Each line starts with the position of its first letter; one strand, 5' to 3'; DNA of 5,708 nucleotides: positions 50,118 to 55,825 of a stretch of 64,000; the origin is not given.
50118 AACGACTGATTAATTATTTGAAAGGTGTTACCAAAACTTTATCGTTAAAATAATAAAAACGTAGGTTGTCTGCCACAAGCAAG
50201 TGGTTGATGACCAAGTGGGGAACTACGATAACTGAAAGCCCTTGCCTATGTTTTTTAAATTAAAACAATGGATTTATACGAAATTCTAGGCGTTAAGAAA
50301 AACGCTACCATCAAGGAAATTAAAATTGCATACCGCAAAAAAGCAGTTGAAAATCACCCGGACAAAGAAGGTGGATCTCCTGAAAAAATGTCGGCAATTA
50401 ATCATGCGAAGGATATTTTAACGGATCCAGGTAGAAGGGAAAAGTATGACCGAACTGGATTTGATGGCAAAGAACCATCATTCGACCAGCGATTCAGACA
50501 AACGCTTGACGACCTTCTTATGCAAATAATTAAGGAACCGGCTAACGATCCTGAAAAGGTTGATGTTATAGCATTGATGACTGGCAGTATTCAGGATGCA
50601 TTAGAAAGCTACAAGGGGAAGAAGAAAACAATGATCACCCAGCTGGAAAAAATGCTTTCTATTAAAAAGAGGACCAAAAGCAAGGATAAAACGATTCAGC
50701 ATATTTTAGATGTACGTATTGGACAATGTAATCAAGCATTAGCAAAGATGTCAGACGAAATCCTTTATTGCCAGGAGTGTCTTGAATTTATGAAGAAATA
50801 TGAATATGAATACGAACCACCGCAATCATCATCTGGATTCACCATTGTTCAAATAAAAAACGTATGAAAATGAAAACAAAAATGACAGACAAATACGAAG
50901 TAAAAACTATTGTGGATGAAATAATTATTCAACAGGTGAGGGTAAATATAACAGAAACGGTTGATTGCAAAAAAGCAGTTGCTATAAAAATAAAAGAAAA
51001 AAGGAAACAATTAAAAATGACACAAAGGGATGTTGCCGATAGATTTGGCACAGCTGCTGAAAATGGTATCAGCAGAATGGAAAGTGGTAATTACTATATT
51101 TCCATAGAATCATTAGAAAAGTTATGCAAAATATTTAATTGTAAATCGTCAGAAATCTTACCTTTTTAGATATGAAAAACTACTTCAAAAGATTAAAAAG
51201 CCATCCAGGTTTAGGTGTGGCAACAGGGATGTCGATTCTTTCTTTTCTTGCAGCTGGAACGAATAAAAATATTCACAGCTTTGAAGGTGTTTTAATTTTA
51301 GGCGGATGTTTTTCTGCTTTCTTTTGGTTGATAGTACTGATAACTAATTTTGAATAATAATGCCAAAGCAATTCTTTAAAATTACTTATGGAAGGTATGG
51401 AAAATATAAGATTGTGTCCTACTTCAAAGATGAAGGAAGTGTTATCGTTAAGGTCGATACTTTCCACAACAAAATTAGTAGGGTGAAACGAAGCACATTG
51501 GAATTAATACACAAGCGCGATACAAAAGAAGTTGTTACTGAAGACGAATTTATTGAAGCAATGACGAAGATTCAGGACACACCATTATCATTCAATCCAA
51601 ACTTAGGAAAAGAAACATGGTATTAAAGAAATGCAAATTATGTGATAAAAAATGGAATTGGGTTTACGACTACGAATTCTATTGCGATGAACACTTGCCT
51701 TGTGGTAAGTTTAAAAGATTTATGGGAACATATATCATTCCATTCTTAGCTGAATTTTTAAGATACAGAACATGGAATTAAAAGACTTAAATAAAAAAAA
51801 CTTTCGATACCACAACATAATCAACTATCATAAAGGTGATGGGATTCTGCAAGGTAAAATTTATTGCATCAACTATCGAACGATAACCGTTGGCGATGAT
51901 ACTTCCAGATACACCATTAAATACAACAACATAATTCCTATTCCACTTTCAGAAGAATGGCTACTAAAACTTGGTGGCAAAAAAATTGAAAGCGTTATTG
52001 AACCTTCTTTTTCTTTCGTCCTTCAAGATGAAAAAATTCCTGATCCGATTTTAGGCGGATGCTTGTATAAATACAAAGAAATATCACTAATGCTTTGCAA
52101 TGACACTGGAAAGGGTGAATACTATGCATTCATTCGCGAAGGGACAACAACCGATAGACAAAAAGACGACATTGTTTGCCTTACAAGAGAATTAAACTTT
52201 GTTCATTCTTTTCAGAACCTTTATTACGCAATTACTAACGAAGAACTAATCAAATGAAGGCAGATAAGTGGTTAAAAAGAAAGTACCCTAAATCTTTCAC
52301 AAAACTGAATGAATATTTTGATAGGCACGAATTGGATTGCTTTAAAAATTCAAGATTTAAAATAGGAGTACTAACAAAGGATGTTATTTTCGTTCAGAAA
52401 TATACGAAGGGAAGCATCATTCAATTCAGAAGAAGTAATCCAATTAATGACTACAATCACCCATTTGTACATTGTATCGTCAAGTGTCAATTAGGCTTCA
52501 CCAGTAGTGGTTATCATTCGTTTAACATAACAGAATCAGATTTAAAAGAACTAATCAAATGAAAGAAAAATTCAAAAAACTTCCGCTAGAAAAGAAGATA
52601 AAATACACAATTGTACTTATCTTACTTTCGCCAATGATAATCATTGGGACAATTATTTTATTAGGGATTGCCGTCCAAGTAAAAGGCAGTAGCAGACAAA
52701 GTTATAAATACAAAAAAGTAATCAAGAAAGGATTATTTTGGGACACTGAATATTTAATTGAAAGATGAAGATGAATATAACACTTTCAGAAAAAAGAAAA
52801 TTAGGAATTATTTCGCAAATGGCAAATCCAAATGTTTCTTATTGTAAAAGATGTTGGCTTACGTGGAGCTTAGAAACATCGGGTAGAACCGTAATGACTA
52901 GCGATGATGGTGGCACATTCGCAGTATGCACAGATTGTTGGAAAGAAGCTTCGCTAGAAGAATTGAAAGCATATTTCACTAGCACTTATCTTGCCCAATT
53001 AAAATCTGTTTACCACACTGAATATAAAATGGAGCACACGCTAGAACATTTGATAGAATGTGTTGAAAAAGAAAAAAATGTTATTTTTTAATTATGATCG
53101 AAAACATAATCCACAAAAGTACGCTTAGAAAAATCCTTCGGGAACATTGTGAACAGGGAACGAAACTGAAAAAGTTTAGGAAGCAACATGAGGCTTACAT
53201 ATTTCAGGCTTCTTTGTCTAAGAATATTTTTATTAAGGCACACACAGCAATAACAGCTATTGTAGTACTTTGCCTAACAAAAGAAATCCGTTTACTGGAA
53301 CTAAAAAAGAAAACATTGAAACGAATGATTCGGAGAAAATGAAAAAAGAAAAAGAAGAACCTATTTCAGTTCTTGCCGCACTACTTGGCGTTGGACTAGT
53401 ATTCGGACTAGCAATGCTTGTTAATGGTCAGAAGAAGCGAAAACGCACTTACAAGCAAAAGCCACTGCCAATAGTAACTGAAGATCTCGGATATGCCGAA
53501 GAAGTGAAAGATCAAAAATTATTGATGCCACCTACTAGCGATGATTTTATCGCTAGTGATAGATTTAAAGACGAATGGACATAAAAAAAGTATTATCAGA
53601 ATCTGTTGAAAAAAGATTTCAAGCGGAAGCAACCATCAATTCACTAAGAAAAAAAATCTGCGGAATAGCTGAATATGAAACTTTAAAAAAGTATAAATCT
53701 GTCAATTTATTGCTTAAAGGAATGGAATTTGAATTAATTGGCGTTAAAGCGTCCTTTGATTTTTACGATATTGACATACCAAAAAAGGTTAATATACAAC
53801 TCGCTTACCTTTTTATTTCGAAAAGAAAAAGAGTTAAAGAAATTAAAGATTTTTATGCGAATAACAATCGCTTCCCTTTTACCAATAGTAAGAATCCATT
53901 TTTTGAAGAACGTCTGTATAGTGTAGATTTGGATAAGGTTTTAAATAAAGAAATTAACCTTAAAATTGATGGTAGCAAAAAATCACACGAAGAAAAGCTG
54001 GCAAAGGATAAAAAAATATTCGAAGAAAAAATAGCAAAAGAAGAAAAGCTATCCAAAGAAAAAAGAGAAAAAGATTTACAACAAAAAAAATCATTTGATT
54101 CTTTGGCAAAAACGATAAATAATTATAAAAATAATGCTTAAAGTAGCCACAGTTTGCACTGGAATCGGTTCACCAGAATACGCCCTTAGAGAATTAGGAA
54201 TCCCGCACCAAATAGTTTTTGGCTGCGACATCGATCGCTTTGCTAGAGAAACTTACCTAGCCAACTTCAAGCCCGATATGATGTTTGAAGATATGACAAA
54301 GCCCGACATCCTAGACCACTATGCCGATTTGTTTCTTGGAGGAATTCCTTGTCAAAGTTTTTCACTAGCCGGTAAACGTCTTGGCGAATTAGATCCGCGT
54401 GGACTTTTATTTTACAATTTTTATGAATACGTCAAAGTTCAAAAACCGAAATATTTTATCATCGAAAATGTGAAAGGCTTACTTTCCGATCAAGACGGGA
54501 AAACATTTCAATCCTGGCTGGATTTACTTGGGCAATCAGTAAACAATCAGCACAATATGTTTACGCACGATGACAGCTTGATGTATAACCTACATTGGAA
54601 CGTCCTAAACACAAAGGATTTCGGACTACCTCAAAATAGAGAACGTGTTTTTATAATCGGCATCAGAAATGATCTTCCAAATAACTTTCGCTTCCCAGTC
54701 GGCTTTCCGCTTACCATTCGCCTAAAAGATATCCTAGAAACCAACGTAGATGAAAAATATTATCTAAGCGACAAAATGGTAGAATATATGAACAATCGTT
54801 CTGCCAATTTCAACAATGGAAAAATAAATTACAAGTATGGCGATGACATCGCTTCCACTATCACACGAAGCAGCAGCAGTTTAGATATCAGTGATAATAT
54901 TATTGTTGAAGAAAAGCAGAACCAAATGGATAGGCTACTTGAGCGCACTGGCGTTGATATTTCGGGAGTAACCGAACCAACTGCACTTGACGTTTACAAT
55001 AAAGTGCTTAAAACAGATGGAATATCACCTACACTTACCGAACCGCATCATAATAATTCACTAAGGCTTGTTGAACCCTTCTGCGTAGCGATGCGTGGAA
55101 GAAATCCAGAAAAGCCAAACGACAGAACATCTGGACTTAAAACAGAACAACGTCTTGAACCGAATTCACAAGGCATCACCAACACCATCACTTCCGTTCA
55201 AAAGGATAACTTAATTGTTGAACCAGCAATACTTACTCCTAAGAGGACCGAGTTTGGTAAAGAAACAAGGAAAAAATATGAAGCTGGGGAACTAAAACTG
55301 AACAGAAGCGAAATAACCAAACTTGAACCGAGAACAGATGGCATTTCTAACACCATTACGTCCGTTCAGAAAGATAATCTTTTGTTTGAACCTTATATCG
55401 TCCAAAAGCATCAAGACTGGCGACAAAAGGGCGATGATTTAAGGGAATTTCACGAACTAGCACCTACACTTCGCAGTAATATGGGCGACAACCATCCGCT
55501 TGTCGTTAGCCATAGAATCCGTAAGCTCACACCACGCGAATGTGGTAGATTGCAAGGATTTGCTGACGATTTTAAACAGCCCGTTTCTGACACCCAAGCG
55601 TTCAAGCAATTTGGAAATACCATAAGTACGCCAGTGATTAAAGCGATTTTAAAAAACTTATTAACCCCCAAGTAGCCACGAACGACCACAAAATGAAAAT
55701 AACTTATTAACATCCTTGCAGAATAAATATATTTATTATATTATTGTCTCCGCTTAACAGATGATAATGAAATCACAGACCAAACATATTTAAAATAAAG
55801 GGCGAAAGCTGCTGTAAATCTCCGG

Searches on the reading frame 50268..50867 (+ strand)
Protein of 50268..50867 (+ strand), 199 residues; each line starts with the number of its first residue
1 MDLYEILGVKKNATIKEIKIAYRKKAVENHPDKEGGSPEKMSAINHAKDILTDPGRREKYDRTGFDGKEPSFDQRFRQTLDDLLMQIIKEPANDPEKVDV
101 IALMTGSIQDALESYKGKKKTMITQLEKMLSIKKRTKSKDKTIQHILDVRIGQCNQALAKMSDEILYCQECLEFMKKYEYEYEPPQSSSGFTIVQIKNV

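Call 26: search_protein_families(library=pfam, proteins=[window:50268-50867:+], max_evalue=0.01)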
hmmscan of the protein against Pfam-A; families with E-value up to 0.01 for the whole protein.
window:50268-50867:+ (199 aa): 1 family
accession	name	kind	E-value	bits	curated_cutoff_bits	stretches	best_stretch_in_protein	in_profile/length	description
PF00226.36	DnaJ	-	5e-19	68.6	27.8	1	2-61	1-63/63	DnaJ domain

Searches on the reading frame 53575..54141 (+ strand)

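Call 26: search_protein_families(library=pfam, proteins=[window:53575-54141:+], max_evalue=0.01)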
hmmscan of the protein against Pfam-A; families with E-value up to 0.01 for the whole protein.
window:53575-54141:+ (188 aa): 1 family
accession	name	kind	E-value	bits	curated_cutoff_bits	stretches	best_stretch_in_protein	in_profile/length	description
PF17351.7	DUF5380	-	0.0094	16.2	29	0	24-49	32-57/85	Family of unknown function (DUF5380)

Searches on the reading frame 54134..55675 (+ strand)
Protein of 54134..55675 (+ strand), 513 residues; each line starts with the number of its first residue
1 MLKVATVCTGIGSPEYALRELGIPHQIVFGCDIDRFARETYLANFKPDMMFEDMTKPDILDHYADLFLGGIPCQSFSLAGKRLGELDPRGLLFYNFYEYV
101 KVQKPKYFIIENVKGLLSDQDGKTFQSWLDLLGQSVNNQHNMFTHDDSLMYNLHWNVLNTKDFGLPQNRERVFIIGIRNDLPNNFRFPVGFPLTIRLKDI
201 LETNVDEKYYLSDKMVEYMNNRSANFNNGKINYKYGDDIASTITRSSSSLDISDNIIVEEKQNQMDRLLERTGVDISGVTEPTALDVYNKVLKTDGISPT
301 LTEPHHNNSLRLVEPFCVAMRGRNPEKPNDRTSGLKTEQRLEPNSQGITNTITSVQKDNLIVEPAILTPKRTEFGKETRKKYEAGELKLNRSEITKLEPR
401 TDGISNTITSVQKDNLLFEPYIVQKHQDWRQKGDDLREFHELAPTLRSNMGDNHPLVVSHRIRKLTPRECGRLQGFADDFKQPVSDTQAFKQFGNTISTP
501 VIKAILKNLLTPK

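Call 15: search_protein_families(library=pfam, proteins=[window:54134-55675:+], max_evalue=0.001)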
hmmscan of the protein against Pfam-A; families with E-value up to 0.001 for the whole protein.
window:54134-55675:+ (513 aa): 1 family
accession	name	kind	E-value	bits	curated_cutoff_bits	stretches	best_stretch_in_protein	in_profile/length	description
PF00145.23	DNA_methylase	-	1.4e-69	235.4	22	2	4-238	3-228/324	C-5 cytosine-specific DNA methylase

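Call 16: search_protein_families(library=phrogs, proteins=[window:54134-55675:+], max_evalue=0.001)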
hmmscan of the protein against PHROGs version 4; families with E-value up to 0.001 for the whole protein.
window:54134-55675:+ (513 aa): 11 families
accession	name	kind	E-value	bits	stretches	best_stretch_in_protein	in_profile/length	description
phrog_116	-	other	4.8e-77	261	1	1-510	207-490/779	DNA methyltransferase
phrog_363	-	other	8e-39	134.7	1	2-190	54-227/327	DNA methyltransferase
phrog_16528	-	other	3.8e-14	53.8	1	441-509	145-217/236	DNA methyltransferase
phrog_17284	-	unknown function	3.3e-13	50.5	1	459-511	156-212/245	-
phrog_864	-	DNA, RNA and nucleotide metabolism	4.4e-13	49.6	1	59-264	696-903/1064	DNA primase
phrog_16427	-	other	3.3e-12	47.6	1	457-510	109-169/235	DNA methyltransferase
phrog_26324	-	other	3.1e-11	44.7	1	445-509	129-203/210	DNA methyltransferase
phrog_13621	-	unknown function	3.2e-09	37.7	1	424-507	17-106/121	-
phrog_8411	-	unknown function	1.4e-06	29.2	1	458-495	164-205/206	-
phrog_5999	-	other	9.5e-05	23.4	1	25-83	24-88/109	DNA methyltransferase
phrog_36001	-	unknown function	0.00028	20.2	1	92-187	490-571/715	-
